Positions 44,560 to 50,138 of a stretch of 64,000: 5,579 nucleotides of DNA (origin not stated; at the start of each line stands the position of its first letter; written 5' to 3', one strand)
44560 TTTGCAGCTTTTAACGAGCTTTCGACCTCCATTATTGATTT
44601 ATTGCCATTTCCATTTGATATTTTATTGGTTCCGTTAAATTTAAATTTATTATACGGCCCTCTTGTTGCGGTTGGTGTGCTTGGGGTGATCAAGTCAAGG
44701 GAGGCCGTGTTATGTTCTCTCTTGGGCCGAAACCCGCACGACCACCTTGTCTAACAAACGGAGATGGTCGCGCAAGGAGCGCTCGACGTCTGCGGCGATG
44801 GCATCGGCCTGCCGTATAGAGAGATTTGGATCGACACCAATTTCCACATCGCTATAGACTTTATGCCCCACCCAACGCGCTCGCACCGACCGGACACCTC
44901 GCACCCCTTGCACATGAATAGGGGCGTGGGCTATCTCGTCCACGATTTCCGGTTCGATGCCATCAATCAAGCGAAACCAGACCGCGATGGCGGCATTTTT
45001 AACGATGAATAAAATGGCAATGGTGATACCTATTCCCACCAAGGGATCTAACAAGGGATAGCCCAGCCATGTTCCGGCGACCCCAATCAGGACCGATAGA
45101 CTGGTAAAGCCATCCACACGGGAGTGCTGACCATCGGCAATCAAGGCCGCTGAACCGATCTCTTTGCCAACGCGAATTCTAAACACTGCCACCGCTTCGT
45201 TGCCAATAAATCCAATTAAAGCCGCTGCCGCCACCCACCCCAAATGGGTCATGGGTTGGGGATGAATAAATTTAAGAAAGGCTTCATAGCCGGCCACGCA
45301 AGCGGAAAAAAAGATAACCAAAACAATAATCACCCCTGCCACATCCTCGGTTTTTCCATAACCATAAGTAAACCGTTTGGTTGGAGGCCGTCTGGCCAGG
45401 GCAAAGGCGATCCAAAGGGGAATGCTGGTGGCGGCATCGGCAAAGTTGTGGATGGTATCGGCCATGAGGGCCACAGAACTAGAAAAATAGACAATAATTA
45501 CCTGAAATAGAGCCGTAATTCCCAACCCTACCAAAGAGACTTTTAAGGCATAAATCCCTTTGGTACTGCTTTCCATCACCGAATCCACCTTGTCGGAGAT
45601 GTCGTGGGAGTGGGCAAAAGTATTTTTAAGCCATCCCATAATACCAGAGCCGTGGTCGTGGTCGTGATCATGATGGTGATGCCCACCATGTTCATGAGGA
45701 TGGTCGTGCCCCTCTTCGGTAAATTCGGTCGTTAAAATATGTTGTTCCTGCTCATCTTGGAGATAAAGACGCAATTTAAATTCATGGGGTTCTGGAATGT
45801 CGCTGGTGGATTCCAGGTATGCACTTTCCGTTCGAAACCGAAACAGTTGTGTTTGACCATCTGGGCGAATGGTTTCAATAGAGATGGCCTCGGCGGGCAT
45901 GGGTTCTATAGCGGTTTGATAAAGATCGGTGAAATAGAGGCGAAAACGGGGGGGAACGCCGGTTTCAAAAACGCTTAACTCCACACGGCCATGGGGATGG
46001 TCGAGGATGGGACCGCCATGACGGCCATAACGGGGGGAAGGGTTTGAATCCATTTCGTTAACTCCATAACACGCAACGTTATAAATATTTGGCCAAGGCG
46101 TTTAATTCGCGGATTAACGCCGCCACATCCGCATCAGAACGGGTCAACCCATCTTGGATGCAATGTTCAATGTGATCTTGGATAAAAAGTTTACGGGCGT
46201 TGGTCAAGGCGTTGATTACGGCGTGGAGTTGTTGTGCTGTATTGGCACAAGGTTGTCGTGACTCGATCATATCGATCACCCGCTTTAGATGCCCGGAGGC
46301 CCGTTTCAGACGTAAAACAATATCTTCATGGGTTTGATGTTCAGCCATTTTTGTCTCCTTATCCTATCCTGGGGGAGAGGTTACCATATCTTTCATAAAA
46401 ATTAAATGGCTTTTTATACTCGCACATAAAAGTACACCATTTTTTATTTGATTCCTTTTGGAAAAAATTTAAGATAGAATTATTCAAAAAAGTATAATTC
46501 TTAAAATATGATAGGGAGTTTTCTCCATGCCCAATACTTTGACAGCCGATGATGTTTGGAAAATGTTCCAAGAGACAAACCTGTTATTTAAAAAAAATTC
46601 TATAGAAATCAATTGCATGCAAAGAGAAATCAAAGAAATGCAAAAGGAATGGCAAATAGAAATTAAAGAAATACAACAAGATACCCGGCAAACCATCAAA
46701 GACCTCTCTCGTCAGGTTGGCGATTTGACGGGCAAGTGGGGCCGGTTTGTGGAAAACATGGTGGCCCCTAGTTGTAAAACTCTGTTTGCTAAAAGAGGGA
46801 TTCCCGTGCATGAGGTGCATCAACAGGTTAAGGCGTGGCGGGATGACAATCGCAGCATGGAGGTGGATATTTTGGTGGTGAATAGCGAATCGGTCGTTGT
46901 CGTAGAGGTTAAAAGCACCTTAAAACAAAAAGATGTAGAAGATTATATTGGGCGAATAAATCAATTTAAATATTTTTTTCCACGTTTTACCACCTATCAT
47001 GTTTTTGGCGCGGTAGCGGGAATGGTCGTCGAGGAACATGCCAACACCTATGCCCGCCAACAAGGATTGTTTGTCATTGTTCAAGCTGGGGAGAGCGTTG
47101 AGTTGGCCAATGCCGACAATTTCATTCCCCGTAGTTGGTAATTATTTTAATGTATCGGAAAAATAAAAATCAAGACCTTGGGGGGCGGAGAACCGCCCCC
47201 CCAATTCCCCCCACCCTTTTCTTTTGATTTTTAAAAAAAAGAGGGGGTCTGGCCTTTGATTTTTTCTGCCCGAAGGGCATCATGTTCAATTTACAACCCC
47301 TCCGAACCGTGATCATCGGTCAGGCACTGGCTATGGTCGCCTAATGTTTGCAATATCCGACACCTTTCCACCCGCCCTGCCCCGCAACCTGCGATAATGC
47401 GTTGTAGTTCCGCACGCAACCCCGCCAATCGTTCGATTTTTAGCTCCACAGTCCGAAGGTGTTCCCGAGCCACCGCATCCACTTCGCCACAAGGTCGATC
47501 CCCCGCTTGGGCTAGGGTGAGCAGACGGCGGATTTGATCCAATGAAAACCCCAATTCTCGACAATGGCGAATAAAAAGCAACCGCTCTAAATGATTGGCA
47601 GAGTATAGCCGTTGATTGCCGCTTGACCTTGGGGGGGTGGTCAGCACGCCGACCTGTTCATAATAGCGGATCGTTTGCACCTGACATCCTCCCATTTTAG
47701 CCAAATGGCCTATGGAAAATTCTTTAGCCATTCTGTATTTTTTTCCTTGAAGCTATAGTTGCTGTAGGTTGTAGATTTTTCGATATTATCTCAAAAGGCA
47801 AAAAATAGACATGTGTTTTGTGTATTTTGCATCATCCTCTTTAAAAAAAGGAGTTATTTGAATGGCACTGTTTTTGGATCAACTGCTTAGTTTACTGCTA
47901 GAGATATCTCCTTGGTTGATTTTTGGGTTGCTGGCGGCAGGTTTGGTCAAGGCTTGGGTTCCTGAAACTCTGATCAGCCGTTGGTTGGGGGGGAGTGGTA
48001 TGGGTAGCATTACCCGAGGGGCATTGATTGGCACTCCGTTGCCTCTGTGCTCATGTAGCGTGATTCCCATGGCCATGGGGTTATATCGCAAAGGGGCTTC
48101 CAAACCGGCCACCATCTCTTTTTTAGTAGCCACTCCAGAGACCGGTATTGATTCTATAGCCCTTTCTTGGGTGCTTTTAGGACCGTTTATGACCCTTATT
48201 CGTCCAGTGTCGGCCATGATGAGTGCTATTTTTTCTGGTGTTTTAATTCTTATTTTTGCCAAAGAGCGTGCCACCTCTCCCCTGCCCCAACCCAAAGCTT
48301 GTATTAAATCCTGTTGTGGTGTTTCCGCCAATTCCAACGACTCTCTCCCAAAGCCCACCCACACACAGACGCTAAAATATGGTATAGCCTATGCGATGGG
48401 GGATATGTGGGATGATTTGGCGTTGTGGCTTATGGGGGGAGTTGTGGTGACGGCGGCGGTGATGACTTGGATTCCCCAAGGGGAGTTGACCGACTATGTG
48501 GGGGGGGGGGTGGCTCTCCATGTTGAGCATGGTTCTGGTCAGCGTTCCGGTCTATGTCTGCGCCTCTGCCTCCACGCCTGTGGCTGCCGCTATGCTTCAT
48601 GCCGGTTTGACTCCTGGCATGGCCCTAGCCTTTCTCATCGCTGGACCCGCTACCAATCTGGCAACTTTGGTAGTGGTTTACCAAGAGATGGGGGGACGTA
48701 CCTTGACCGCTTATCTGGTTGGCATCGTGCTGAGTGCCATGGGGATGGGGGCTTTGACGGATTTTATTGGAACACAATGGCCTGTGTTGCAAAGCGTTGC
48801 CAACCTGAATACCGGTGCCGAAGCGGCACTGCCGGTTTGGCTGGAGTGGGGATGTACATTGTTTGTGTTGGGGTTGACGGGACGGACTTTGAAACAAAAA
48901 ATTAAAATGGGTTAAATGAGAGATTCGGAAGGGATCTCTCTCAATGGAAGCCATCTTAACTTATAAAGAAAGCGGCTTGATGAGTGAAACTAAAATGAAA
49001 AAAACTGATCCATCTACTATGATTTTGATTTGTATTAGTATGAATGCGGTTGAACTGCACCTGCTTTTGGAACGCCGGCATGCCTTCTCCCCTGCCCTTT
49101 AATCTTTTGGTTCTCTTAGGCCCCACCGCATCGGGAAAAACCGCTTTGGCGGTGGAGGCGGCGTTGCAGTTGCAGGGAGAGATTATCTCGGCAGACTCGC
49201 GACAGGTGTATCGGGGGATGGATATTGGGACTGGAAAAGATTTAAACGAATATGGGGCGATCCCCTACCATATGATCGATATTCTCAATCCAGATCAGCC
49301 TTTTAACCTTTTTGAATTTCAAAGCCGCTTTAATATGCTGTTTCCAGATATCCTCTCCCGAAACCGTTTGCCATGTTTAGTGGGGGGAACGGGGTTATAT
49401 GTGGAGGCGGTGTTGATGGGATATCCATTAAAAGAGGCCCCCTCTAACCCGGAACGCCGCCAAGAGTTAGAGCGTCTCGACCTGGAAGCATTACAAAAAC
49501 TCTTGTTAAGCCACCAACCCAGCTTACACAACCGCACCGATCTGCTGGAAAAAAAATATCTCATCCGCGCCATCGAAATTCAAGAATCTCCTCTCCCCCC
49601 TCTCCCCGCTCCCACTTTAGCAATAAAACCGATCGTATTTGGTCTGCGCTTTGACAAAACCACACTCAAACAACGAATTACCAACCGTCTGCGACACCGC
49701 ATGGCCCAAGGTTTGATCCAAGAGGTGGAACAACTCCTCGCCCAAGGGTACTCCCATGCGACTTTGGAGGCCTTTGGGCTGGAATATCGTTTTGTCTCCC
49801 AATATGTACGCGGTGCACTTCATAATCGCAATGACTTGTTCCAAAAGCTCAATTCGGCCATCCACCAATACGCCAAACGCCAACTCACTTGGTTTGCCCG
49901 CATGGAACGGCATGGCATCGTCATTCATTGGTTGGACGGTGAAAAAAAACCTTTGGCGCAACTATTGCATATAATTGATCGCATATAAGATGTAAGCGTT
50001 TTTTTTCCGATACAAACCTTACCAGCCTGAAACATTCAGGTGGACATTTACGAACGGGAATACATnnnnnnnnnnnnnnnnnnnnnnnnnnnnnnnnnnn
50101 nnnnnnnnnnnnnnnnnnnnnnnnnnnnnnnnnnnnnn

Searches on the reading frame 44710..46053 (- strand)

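Call 33: search_protein_families(library=pfam, proteins=[window:44710-46053:-], max_evalue=0.001)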
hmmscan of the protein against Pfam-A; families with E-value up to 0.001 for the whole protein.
window:44710-46053:- (447 aa): 2 families
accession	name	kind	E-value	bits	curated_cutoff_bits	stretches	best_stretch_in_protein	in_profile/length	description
PF01545.26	Cation_efflux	-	9.8e-43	146.7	26.6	1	171-349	2-184/198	Cation efflux family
PF16916.11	ZT_dimer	-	1.1e-11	45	26.7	1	367-440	2-74/78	Dimerisation domain of Zinc Transporter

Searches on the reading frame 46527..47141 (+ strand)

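Call 33: search_protein_families(library=pfam, proteins=[window:46527-47141:+], max_evalue=0.001)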
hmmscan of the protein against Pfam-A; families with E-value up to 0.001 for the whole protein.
window:46527-47141:+ (204 aa): 1 family
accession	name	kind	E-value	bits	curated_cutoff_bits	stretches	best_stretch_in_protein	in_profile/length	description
PF08378.17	NERD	-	0.00073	20.5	22.1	0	72-131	2-57/111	Nuclease-related domain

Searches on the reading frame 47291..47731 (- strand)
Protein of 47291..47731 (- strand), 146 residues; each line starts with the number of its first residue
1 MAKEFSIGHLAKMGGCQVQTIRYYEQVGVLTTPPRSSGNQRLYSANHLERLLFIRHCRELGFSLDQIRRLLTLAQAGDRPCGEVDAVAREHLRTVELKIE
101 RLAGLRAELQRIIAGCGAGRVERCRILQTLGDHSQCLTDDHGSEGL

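Call 33: search_protein_families(library=pfam, proteins=[window:47291-47731:-], max_evalue=0.001)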
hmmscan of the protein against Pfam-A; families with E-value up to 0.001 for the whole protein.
window:47291-47731:- (146 aa): 3 families
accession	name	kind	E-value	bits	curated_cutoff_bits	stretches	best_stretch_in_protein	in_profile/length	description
PF09278.17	MerR-DNA-bind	-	9.5e-21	74.6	25.4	1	48-111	1-64/65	MerR, DNA binding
PF13411.12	MerR_1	-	1.5e-20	73.5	21.6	1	5-71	1-66/69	MerR HTH family regulatory protein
PF00376.29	MerR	-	3.7e-11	43.1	28.2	1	6-43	1-38/38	MerR family regulatory protein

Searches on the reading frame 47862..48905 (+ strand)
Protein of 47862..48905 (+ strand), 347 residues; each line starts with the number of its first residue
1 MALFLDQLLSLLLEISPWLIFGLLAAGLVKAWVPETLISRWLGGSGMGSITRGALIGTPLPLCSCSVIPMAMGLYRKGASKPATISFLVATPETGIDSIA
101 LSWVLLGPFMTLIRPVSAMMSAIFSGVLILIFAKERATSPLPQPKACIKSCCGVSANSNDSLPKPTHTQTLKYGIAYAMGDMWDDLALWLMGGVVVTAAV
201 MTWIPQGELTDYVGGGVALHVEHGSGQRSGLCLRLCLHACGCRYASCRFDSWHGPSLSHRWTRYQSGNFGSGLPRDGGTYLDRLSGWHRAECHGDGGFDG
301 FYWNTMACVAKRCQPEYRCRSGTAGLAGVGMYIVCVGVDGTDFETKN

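Call 11: search_protein_families(library=pfam, proteins=[window:47862-48905:+], max_evalue=0.001)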
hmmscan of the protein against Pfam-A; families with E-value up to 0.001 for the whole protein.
window:47862-48905:+ (347 aa): 1 family
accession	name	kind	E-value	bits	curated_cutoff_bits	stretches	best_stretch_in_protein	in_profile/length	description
PF03773.19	ArsP_1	-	1.1e-29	104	32.3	1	4-216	5-208/294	Predicted permease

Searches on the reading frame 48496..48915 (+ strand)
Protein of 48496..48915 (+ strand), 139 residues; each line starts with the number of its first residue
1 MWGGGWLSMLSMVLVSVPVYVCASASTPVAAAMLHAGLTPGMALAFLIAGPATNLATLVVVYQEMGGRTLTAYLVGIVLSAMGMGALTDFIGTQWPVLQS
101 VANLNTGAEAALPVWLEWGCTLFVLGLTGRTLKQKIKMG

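Call 11: search_protein_families(library=pfam, proteins=[window:48496-48915:+], max_evalue=0.001)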
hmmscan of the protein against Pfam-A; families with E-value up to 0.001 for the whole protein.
window:48496-48915:+ (139 aa): 1 family
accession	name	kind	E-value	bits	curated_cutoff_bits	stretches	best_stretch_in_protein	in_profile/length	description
PF03773.19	ArsP_1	-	2.3e-11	43.8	32.3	1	4-88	208-292/294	Predicted permease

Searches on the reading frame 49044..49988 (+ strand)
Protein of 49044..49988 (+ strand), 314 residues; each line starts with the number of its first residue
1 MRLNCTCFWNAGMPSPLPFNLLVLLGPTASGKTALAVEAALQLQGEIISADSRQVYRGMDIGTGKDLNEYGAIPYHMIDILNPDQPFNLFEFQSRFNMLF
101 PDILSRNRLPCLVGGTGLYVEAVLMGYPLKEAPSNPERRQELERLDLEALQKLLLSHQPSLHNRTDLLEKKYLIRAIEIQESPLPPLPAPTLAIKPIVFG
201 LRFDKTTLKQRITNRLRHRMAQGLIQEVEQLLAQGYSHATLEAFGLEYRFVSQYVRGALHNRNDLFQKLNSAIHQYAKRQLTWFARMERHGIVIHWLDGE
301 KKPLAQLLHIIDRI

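Call 11: search_protein_families(library=pfam, proteins=[window:49044-49988:+], max_evalue=0.001)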
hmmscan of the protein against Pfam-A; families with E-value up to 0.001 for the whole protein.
window:49044-49988:+ (314 aa): 2 families
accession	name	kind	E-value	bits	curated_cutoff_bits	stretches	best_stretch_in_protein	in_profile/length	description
PF01715.23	IPPT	-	2e-55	188.5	23.6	1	54-286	1-242/243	IPP transferase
PF01745.22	IPT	-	7.7e-07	29.2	20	1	21-68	3-50/233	Isopentenyl transferase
